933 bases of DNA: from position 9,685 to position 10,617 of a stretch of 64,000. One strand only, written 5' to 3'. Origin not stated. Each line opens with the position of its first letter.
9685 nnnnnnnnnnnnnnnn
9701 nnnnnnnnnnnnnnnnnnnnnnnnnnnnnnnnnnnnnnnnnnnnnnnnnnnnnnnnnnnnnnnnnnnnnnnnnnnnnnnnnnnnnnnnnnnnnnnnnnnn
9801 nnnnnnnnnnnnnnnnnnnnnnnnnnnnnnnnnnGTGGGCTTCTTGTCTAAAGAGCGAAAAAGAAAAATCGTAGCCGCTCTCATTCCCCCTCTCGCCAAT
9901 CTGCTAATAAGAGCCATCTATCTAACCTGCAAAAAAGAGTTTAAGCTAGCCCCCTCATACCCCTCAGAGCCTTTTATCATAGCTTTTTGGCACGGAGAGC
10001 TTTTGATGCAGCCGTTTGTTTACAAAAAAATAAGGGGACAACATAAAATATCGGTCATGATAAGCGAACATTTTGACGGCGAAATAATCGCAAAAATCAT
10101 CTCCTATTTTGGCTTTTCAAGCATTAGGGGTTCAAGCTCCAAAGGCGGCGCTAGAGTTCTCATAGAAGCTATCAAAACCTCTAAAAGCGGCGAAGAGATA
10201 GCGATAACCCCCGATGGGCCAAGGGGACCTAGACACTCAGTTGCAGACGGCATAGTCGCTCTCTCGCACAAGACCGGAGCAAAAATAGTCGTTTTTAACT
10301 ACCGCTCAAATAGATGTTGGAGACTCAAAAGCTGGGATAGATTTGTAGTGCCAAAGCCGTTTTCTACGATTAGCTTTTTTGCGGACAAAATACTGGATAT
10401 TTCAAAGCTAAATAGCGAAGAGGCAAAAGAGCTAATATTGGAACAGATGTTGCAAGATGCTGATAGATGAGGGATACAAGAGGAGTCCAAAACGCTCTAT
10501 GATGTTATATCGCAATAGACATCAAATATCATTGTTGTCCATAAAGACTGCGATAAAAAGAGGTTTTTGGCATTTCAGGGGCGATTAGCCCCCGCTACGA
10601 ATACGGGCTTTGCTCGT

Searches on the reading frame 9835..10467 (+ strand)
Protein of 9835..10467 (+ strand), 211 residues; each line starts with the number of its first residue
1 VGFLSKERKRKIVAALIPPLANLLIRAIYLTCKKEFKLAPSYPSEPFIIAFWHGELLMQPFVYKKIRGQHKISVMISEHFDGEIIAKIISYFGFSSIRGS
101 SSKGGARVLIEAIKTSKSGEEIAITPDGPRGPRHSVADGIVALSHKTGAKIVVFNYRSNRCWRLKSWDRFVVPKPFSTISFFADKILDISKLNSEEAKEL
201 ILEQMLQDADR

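Call 87: search_protein_families(library=pfam, proteins=[window:9835-10467:+], max_evalue=0.00001)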
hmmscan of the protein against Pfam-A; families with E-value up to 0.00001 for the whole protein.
window:9835-10467:+ (211 aa): 1 family
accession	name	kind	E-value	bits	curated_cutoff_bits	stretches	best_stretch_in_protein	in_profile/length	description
PF04028.18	DUF374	-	6.3e-29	99.8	26.8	1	69-133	5-69/69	Domain of unknown function (DUF374)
